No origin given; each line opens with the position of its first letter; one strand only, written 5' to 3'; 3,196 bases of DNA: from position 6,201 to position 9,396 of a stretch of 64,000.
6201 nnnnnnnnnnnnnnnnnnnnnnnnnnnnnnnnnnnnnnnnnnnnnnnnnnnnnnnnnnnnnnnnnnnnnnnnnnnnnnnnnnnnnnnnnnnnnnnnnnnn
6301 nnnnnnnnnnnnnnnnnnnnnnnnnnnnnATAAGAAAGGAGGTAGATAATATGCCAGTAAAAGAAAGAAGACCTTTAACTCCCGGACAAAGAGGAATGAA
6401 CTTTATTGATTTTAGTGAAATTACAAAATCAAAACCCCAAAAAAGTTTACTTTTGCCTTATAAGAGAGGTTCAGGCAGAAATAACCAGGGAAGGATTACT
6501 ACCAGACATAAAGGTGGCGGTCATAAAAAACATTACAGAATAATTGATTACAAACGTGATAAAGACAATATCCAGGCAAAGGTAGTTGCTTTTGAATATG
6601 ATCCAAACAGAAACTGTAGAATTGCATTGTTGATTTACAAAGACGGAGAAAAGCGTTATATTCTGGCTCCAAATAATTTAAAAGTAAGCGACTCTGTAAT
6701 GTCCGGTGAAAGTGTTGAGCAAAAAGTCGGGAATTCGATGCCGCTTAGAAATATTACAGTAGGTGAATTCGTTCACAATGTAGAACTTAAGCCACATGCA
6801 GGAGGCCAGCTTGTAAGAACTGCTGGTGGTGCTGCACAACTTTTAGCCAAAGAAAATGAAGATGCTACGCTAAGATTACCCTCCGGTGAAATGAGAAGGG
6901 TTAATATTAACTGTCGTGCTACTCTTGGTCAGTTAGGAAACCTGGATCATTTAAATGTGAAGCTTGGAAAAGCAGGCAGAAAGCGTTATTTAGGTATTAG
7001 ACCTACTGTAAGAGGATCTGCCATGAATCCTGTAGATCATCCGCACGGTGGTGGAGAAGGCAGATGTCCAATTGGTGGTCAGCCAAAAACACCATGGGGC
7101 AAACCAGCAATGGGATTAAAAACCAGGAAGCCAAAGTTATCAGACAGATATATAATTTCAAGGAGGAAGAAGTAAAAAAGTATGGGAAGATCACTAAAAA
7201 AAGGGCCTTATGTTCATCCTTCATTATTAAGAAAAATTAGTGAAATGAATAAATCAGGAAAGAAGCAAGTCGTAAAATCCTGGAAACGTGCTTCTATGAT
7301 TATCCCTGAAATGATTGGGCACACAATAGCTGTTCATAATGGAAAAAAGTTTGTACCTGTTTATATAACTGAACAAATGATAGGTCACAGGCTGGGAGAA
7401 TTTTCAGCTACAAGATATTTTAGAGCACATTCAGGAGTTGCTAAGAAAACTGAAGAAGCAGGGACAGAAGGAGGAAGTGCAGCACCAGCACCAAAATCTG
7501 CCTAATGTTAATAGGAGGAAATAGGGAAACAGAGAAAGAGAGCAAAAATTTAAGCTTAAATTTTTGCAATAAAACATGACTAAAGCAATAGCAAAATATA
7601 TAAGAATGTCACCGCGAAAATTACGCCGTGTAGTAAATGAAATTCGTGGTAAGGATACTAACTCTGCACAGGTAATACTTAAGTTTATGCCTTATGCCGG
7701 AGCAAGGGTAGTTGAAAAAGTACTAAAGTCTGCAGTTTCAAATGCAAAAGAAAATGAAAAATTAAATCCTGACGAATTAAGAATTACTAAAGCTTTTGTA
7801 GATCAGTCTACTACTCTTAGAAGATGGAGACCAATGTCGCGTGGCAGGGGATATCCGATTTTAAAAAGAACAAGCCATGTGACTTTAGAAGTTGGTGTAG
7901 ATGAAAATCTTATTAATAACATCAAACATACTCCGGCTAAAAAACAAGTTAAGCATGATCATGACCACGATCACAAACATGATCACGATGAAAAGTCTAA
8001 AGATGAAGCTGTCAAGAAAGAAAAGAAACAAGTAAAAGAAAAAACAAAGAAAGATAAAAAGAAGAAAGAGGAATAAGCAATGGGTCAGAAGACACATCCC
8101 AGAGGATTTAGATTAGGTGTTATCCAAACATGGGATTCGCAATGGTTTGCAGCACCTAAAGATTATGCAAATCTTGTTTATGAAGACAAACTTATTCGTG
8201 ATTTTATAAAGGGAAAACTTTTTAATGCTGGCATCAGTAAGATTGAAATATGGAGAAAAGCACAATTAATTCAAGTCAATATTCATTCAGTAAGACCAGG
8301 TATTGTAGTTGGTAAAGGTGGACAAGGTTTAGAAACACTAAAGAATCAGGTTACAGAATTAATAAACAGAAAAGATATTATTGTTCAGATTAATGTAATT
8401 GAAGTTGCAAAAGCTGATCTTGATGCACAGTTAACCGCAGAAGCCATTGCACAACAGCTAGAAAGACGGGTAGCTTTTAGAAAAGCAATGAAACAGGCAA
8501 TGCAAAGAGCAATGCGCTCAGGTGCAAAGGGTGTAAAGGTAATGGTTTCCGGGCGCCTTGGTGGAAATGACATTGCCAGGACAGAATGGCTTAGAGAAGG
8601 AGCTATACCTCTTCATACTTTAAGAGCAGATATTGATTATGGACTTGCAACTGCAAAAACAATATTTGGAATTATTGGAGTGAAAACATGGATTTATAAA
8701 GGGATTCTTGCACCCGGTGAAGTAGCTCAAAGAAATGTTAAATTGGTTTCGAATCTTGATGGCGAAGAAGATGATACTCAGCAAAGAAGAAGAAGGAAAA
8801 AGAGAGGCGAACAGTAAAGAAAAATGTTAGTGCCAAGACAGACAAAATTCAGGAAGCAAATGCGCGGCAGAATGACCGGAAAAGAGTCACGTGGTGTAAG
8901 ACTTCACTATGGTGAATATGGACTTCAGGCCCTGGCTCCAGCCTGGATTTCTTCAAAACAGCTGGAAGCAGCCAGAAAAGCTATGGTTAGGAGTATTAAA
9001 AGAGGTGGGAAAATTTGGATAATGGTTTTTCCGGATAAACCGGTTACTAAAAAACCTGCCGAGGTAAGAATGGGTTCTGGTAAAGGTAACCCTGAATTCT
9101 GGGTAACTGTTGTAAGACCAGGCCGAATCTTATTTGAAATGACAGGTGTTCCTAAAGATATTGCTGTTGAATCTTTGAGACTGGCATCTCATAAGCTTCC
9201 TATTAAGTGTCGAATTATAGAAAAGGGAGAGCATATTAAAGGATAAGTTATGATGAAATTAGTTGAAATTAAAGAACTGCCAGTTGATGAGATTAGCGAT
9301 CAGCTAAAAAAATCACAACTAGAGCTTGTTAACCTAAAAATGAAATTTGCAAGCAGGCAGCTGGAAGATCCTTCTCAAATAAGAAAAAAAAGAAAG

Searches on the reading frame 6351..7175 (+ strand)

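Call 63: search_protein_families(library=pfam, max_evalue=0.001, proteins=[window:6351-7175:+])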
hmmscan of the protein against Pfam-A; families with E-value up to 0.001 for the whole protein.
window:6351-7175:+ (274 aa): 2 families
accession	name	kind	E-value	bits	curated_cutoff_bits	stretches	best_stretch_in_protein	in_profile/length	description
PF03947.24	Ribosomal_L2_C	-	3e-52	176.4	33.7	1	125-250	1-126/126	Ribosomal Proteins L2, C-terminal domain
PF00181.30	Ribosomal_L2_N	-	8.2e-36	122.3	23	1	42-118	1-77/77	Ribosomal Proteins L2, RNA binding N-terminal domain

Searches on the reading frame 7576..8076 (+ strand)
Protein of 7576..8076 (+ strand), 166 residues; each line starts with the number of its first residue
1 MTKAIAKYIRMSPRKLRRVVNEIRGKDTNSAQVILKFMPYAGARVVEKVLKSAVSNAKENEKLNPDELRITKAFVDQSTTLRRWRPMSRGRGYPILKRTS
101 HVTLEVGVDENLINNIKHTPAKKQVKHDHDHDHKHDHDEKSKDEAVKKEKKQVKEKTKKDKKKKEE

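Call 63: search_protein_families(library=pfam, max_evalue=0.001, proteins=[window:7576-8076:+])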
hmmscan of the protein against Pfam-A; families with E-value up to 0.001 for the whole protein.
window:7576-8076:+ (166 aa): 1 family
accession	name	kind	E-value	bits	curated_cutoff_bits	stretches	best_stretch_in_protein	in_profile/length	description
PF00237.24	Ribosomal_L22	-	1.2e-34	119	28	1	4-106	1-103/104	Ribosomal protein L22p/L17e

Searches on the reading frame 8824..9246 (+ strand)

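Call 63: search_protein_families(library=pfam, max_evalue=0.001, proteins=[window:8824-9246:+])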
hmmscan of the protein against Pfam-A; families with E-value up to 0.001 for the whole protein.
window:8824-9246:+ (140 aa): 1 family
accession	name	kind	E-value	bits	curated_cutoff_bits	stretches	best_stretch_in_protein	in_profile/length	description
PF00252.24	Ribosomal_L16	-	2e-52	177.1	27.9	1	4-132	1-132/132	Ribosomal protein L16p/L10e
